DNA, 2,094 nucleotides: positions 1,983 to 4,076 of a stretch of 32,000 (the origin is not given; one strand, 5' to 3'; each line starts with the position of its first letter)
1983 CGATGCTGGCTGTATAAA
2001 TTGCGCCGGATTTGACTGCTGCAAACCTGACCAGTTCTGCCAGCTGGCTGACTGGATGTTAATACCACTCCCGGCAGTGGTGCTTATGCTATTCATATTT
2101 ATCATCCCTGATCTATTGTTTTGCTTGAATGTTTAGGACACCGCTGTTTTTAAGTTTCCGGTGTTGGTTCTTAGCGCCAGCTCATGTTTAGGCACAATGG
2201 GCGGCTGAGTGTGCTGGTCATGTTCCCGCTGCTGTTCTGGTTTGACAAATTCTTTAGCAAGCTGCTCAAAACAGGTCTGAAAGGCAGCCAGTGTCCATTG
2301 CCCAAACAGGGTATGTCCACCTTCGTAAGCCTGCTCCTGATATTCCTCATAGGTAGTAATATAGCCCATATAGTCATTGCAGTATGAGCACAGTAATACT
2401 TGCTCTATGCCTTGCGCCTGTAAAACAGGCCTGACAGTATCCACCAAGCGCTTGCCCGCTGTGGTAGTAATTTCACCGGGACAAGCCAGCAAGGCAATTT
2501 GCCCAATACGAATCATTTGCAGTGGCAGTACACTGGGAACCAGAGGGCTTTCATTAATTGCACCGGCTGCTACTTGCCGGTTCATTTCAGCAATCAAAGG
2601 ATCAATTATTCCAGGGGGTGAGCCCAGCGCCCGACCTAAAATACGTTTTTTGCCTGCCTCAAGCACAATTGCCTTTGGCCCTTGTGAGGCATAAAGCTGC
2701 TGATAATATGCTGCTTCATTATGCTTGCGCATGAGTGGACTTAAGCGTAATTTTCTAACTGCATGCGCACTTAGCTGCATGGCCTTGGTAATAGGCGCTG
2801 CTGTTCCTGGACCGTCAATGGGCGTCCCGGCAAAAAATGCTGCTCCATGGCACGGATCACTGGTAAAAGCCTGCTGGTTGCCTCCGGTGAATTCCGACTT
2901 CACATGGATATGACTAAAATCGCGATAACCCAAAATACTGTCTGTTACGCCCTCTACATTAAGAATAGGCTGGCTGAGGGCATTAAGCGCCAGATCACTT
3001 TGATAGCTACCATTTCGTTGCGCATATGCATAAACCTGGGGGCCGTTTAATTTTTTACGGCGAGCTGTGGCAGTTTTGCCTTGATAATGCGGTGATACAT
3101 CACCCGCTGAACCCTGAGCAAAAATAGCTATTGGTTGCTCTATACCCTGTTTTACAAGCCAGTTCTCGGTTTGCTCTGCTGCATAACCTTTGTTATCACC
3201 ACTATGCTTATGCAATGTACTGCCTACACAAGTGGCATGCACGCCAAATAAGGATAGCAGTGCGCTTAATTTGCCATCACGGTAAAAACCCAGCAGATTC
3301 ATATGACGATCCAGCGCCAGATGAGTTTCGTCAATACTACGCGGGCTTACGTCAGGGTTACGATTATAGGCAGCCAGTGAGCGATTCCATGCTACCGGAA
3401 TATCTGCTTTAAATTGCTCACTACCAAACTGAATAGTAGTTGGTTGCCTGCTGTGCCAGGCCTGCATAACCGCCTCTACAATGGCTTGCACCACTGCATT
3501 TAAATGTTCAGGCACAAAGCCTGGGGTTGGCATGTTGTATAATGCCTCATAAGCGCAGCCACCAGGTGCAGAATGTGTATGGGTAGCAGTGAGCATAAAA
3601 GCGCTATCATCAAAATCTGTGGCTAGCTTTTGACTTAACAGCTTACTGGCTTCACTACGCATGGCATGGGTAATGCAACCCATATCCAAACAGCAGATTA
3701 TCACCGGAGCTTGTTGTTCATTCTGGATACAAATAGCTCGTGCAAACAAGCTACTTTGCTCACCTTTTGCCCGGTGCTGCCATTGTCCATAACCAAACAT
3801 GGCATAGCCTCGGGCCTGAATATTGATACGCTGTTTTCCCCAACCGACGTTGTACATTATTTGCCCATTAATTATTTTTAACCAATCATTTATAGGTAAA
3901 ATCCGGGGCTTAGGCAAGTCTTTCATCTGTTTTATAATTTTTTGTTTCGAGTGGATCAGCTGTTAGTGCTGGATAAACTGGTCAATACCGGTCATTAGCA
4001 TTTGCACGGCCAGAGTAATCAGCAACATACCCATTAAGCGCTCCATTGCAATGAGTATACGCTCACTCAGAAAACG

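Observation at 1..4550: Co-directional cluster of ceramidase-family amidase, ALO/GULO-type FAD oxidase and fold-type III PLP enzyme (plus MarC membrane protein): a candidate sphingoid-base / amino-diol catabolic module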

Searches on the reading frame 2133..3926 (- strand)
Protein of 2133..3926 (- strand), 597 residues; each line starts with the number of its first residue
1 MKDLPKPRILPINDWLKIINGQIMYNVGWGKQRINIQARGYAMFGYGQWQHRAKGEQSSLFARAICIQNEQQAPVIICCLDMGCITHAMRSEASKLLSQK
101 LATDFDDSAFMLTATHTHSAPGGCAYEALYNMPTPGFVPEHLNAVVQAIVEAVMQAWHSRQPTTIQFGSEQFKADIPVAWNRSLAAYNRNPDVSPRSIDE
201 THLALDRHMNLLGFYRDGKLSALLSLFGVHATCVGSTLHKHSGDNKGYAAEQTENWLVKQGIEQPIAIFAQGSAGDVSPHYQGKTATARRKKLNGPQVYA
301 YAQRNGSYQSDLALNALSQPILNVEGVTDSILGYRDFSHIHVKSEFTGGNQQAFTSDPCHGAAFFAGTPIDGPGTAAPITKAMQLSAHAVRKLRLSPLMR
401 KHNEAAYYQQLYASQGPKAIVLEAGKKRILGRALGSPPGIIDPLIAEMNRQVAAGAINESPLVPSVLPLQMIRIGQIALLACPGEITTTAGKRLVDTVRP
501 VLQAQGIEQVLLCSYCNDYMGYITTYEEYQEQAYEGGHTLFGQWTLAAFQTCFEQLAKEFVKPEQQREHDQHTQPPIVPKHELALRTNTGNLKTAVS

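Call 6: search_protein_families(library=pfam, proteins=[window:2133-3926:-], max_evalue=0.01)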
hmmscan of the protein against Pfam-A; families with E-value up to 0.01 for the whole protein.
window:2133-3926:- (597 aa): 1 family
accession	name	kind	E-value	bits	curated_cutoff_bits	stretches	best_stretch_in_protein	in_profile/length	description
PF04734.18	Ceramidase_alk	-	1.6e-90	304.7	32.1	2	25-427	1-411/509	Neutral/alkaline non-lysosomal ceramidase, N-terminal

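Call 7: search_protein_families(library=ncbifam, proteins=[window:2133-3926:-], max_evalue=0.01)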
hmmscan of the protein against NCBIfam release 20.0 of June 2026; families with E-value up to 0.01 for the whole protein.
window:2133-3926:- (597 aa): 1 family
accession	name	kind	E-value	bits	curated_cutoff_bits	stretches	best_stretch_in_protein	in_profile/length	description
NF041649.1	ceramidase_neut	equivalog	1.7e-70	238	1200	2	26-374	2-345/636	neutral ceramidase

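Call 9: search_solved_structures(query=window:2133-3926:-, max_evalue=0.001, show_alignments=1)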
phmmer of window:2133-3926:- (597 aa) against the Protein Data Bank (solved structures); distinct sequences matched with E-value up to 0.001: 2.
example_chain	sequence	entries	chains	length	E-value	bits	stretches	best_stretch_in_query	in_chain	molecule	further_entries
2zws_A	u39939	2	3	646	3.1e-63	217.5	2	23-375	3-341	Neutral ceramidase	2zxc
4wgk_A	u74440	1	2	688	3.4e-39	138.1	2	460-561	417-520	Neutral ceramidase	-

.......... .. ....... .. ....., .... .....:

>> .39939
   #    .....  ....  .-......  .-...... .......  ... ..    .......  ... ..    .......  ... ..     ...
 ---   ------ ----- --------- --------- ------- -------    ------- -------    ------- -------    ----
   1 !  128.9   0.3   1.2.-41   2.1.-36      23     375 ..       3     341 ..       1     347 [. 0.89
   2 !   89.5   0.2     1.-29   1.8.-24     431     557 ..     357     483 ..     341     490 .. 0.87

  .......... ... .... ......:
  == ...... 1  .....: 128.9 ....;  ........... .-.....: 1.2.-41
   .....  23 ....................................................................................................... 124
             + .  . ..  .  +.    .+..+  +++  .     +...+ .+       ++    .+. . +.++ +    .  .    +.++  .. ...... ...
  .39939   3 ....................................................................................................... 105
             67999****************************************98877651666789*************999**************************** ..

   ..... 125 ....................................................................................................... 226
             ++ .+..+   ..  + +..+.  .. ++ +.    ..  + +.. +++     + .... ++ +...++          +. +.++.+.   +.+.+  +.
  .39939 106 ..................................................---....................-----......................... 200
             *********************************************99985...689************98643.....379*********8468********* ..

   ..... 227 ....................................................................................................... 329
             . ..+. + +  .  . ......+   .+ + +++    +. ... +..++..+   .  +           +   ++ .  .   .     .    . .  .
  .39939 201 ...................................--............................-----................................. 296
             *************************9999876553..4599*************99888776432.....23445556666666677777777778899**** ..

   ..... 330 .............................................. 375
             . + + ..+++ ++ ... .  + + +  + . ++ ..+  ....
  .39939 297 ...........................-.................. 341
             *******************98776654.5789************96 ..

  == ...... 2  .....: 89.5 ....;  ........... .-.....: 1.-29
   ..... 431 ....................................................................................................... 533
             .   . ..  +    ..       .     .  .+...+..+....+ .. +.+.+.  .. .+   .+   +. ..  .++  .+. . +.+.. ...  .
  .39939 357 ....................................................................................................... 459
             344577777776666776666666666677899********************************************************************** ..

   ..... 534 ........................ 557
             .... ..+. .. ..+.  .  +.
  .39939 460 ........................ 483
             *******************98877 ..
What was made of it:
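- Residues aligning to the ceramidase's Zn ligands and catalytic residues are kept (call 9).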

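Call 10: find_homologous_proteins(query=window:2133-3926:-, max_evalue=1e-10)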
Query window:2133-3926:- (597 aa): 864 proteins with E <= 1e-10 among 8000 candidates; the best 120 are listed.
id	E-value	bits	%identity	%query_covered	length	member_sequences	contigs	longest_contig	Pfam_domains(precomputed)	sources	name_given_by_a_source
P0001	0.0e+0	1328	100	96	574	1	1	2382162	PF04734.19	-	-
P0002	5.2e-278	942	70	97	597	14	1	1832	PF04734.19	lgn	-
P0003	3.7e-276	936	69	96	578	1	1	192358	PF04734.19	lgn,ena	-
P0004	1.3e-275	934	69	96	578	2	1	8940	PF04734.19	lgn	-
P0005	2.2e-272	923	68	96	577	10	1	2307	PF04734.19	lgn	-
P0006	3.8e-271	919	69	96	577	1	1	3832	PF04734.19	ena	-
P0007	1.4e-267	907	68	96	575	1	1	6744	PF04734.19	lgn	-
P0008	8.7e-266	901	67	96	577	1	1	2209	PF04734.19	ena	-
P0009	1.9e-261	887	67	96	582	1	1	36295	PF04734.19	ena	-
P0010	2.5e-261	887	67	96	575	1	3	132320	PF04734.19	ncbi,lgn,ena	-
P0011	6.2e-260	882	66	96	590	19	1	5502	PF04734.19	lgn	-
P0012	3.0e-259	880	66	96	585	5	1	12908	PF04734.19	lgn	-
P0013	6.5e-259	879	67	96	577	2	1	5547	PF04734.19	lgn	-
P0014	2.7e-258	876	66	96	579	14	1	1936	PF04734.19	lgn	-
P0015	2.1e-229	781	60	95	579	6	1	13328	PF04734.19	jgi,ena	-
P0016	1.1e-226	772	60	95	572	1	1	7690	PF04734.19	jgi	jgi:neutral ceramidase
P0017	1.2e-226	772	60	94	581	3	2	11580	PF04734.19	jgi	jgi:neutral ceramidase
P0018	3.6e-226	770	60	95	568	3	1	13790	PF04734.19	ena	-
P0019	1.8e-225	768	59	96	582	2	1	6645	PF04734.19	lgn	-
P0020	2.8e-225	768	59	96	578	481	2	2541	PF04734.19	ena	-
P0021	4.7e-225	767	59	96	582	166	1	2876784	PF04734.19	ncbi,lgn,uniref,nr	ncbi:neutral/alkaline non-lysosomal ceramidase N-terminal domain-containing protein [Acinetobacter s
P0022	2.0e-224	765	59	96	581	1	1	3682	PF04734.19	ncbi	-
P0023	2.7e-224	764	59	96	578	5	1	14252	PF04734.19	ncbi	-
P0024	3.3e-224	764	59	96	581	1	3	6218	PF04734.19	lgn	-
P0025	5.5e-224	763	59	97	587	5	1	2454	PF04734.19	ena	-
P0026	7.2e-224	763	59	96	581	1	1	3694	PF04734.19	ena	-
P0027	1.1e-223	762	60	95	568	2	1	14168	PF04734.19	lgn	-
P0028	1.3e-223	762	59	96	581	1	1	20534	PF04734.19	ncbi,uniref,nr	ncbi:neutral/alkaline non-lysosomal ceramidase N-terminal domain-containing protein [Acinetobacter s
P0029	2.0e-223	761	57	96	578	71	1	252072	PF04734.19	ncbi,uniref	ncbi:neutral/alkaline non-lysosomal ceramidase N-terminal domain-containing protein [Acinetobacter v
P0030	2.0e-223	761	58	96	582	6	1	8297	PF04734.19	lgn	-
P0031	2.2e-223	761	58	96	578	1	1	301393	PF04734.19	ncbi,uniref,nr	ncbi:neutral/alkaline non-lysosomal ceramidase N-terminal domain-containing protein [Acinetobacter s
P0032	2.2e-223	761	59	95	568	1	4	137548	PF04734.19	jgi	jgi:neutral ceramidase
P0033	3.2e-223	761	59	96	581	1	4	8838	PF04734.19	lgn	-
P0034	3.8e-223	760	58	96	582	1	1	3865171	PF04734.19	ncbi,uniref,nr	ncbi:neutral/alkaline non-lysosomal ceramidase N-terminal domain-containing protein [Acinetobacter c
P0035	4.0e-223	760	59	96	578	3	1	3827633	PF04734.19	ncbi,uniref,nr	ncbi:neutral/alkaline non-lysosomal ceramidase N-terminal domain-containing protein [Acinetobacter c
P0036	5.5e-223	760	59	96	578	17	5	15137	PF04734.19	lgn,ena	-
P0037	5.9e-223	760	59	95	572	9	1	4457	PF04734.19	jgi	jgi:neutral ceramidase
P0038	6.4e-223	760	58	96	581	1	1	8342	PF04734.19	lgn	-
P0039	6.6e-223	760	61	96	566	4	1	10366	PF04734.19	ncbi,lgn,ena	-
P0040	6.6e-223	760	59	96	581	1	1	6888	PF04734.19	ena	-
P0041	7.7e-223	759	59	96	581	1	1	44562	PF04734.19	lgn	-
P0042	9.1e-223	759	58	96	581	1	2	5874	PF04734.19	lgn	-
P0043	1.7e-222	758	59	96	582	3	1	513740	PF04734.19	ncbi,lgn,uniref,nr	ncbi:neutral ceramidase [Acinetobacter sp. BIGb0102]|uniref:neutral/alkaline non-lysosomal ceramidas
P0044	1.7e-222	758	58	96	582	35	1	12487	PF04734.19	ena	-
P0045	1.8e-222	758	58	96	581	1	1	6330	PF04734.19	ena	-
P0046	4.4e-222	757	58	96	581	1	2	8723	PF04734.19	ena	-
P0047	6.6e-222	756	58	96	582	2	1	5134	PF04734.19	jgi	jgi:neutral ceramidase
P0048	7.0e-222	756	58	96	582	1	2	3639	PF04734.19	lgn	-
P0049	1.0e-221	756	59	96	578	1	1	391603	PF04734.19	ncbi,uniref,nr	ncbi:neutral/alkaline non-lysosomal ceramidase N-terminal domain-containing protein [Acinetobacter s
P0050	1.3e-221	755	58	96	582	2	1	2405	PF04734.19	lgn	-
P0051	1.6e-221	755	59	96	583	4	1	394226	PF04734.19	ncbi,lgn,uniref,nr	ncbi:neutral/alkaline non-lysosomal ceramidase N-terminal domain-containing protein [Acinetobacter c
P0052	1.8e-221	755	58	96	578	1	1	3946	PF04734.19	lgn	-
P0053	2.0e-221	755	59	95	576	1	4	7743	PF04734.19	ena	-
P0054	2.2e-221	755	58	96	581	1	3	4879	PF04734.19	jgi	jgi:neutral ceramidase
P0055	4.8e-221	754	59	96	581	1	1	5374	PF04734.19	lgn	-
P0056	6.5e-221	753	58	96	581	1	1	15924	PF04734.19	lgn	-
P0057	7.3e-221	753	60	95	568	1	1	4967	PF04734.19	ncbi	-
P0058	7.8e-221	753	58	96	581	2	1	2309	PF04734.19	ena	-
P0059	8.8e-221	753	57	96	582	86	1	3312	PF04734.19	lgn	-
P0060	1.0e-220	752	58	96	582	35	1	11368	PF04734.19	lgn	-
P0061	1.1e-220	752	59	95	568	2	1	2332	PF04734.19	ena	-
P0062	1.9e-220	752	58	96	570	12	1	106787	PF04734.19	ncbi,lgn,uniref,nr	ncbi:neutral/alkaline non-lysosomal ceramidase N-terminal domain-containing protein [Acinetobacter c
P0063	2.7e-220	751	58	96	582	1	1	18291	PF04734.19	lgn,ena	-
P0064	4.1e-220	750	59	95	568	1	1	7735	PF04734.19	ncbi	-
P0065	4.2e-220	750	58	96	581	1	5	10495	PF04734.19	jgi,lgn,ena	jgi:neutral ceramidase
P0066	4.4e-220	750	58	96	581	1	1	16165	PF04734.19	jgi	jgi:neutral ceramidase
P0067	1.0e-219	749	57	96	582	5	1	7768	PF04734.19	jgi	jgi:neutral ceramidase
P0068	1.3e-219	749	58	96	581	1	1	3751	PF04734.19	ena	-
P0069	2.9e-219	748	59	96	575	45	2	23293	PF04734.19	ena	-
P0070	3.3e-219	747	57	95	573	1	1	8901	PF04734.19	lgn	-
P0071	6.2e-219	747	57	96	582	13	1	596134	PF04734.19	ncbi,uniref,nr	ncbi:ceramidase [Acinetobacter sp. 2JN-4]|uniref:neutral/alkaline non-lysosomal ceramidase N-termina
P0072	7.9e-219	746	58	96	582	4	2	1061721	PF04734.19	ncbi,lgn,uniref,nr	ncbi:neutral/alkaline non-lysosomal ceramidase N-terminal domain-containing protein [Acinetobacter v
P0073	8.0e-219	746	58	96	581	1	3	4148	PF04734.19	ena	-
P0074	5.1e-218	744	58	95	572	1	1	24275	PF04734.19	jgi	jgi:neutral ceramidase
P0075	7.5e-218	743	58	94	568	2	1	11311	PF04734.19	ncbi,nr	ncbi:MAG: neutral/alkaline non-lysosomal ceramidase N-terminal domain-containing protein [Candidatus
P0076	1.3e-217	742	56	95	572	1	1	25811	PF04734.19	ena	-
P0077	2.1e-217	741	57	96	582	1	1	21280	PF04734.19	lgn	-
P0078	3.2e-217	741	57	96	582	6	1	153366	PF04734.19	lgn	-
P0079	8.0e-217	740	57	96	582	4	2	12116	PF04734.19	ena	-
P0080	8.1e-217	740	58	96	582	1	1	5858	PF04734.19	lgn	-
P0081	1.0e-216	739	58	96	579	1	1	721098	PF04734.19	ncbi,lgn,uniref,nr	ncbi:neutral/alkaline non-lysosomal ceramidase N-terminal domain-containing protein [Acinetobacter s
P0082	2.5e-216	738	57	96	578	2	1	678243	PF04734.19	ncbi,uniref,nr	ncbi:neutral/alkaline non-lysosomal ceramidase N-terminal domain-containing protein [Acinetobacter s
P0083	2.8e-216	738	58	96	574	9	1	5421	PF04734.19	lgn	-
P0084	4.2e-216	737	57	96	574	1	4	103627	PF04734.19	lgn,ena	-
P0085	4.3e-216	737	57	96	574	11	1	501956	PF04734.19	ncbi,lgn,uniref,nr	ncbi:neutral/alkaline non-lysosomal ceramidase N-terminal domain-containing protein [Acinetobacter s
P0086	6.6e-216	737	57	96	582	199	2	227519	PF04734.19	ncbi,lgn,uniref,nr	ncbi:ceramidase [Acinetobacter haemolyticus]|uniref:neutral/alkaline non-lysosomal ceramidase N-term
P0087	2.1e-215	735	57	95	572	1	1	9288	PF04734.19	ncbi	-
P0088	6.6e-215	733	57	96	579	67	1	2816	PF04734.19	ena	-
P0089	1.0e-214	733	58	94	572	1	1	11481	PF04734.19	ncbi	-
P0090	3.6e-214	731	58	96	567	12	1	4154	PF04734.19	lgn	-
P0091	4.8e-214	730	58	96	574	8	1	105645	PF04734.19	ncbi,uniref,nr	ncbi:neutral/alkaline non-lysosomal ceramidase N-terminal domain-containing protein [Acinetobacter p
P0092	2.6e-213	728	57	95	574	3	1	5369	PF04734.19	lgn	-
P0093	4.5e-213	727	57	96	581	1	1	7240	PF04734.19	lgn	-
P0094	4.7e-213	727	56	96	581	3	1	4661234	PF04734.19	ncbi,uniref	ncbi:neutral/alkaline non-lysosomal ceramidase N-terminal domain-containing protein [Acinetobacter s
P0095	2.0e-212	725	56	94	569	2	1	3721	PF04734.19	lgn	-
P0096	5.2e-212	724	56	94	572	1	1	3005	PF04734.19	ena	-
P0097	1.7e-211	722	57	96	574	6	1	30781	PF04734.19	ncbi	ncbi:MAG: neutral/alkaline non-lysosomal ceramidase N-terminal domain-containing protein [Acinetobac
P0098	2.2e-211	722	56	96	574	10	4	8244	PF04734.19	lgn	-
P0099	2.2e-211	722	56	95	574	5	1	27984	PF04734.19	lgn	-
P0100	2.9e-211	721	56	95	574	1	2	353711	PF04734.19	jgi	-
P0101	4.1e-211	721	55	94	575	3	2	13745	PF04734.19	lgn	-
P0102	4.3e-211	721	56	95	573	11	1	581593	PF04734.19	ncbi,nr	ncbi:MAG: neutral/alkaline non-lysosomal ceramidase N-terminal domain-containing protein [Moraxellac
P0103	4.6e-211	721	56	96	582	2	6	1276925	PF04734.19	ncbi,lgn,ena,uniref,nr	ncbi:hypothetical protein F909_01865 [Acinetobacter sp. ANC 3929]|uniref:neutral/alkaline non-lysoso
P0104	1.6e-210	719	57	95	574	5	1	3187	PF04734.19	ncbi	-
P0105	1.7e-210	719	55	95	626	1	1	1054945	PF04734.19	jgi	jgi:neutral ceramidase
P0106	4.5e-210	717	57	95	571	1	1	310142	PF04734.19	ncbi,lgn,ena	-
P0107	5.0e-210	717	58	92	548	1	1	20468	PF04734.19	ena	-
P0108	5.4e-210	717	56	95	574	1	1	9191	PF04734.19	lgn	-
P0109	6.8e-210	717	56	96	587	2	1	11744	PF04734.19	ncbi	-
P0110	8.0e-210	716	55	96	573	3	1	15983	PF04734.19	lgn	-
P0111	8.7e-210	716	55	96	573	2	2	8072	PF04734.19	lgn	-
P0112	1.2e-209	716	56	96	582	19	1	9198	PF04734.19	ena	-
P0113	1.2e-209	716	55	96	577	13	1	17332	PF04734.19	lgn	-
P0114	1.7e-209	715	55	96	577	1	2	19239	PF04734.19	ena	-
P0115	2.9e-209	715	55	95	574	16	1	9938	PF04734.19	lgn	-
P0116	3.4e-209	714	56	96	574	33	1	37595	PF04734.19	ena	-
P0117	5.0e-209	714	55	96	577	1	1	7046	PF04734.19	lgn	-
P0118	8.9e-209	713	56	96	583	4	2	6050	PF04734.19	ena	-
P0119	1.3e-208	712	56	95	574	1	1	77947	PF04734.19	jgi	-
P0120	1.4e-208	712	55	96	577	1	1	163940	PF04734.19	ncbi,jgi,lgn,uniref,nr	ncbi:neutral/alkaline non-lysosomal ceramidase N-terminal domain-containing protein [Acinetobacter g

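Call 11: find_encoding_contigs(protein=P0001, flank=10000, max_places=3)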
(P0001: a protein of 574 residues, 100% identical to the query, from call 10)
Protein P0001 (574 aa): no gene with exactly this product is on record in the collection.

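Call 12: find_encoding_contigs(protein=P0034, flank=10000, max_places=3)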
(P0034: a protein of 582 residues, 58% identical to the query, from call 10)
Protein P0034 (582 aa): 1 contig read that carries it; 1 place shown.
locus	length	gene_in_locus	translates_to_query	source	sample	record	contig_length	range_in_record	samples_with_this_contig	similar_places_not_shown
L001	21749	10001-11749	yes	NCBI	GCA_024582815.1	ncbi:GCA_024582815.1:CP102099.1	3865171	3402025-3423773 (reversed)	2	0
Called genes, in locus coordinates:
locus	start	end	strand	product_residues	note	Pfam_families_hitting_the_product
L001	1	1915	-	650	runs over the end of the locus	PF00155:Aminotran_1_2, PF00266:Aminotran_5, PF01041:DegT_DnrJ_EryC1 (weak), PF01212:Beta_elim_lyase (weak), PF01053:Cys_Met_Meta_PP (faint)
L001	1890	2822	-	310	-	PF19307:SrpI-like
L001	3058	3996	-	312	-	PF25087:GMPPB_C (faint), PF00132:Hexapep (weak)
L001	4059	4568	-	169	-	PF00581:Rhodanese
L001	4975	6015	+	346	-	PF13379:NMT1_2, PF04069:OpuAC, PF09084:NMT1, PF12974:Phosphonate-bd (weak)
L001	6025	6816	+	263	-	PF00005:ABC_tran, PF13304:AAA_21 (faint)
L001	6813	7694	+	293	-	PF00528:BPD_transp_1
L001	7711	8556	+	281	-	PF02668:TauD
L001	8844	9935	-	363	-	PF12625:Arabinose_bd, PF00165:HTH_AraC (faint), PF12833:HTH_18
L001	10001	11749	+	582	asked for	PF04734:Ceramidase_alk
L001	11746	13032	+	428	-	PF01565:FAD_binding_4, PF04030:ALO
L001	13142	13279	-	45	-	-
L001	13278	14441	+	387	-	PF01168:Ala_racemase_N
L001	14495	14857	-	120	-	-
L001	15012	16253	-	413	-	PF13505:OMP_b-brl (faint)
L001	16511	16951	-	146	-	PF00582:Usp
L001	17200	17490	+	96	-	-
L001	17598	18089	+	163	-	PF10698:DUF2505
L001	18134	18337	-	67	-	-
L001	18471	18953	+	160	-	PF01327:Pep_deformylase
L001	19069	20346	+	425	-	PF04960:Glutaminase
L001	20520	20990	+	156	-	-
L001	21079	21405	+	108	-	PF04480:DUF559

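Call 19: find_encoding_contigs(protein=P0003, flank=10000, max_places=2)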
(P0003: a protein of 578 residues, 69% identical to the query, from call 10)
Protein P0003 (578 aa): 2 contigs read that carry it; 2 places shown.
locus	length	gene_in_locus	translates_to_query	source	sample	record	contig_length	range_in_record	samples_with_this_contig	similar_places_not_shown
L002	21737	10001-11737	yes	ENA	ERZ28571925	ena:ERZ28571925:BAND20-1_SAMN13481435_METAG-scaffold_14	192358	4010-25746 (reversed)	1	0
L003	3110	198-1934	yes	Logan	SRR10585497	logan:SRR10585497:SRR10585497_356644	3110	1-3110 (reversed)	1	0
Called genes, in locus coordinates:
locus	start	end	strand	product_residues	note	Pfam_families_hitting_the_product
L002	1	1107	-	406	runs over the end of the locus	PF16670:PI-PLC-C1 (weak)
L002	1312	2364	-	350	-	PF12625:Arabinose_bd, PF12833:HTH_18, PF00165:HTH_AraC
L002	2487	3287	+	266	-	PF00106:adh_short, PF01370:Epimerase (weak), PF08659:KR, PF13561:adh_short_C2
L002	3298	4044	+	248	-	PF06314:ADC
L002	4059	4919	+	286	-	PF10118:Metal_hydrol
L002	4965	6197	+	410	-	PF00724:Oxidored_FMN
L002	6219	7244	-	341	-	PF12146:Hydrolase_4, PF00561:Abhydrolase_1, PF12697:Abhydrolase_6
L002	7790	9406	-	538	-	PF00501:AMP-binding, PF13193:AMP-binding_C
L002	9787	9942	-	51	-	-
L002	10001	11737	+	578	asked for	PF04734:Ceramidase_alk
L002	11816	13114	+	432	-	PF01565:FAD_binding_4, PF04030:ALO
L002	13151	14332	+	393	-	PF01168:Ala_racemase_N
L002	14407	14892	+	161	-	-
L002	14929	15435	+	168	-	-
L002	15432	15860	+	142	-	-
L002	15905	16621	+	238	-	PF22397:NADAR-DarT1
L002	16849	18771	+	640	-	PF02824:TGS, PF07973:tRNA_SAD, PF00587:tRNA-synt_2b, PF03129:HGTP_anticodon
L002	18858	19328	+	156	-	PF05198:IF3_N, PF00707:IF3_C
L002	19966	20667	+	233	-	-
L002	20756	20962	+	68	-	-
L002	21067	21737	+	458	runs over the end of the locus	PF10009:DUF2252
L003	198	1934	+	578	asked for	PF04734:Ceramidase_alk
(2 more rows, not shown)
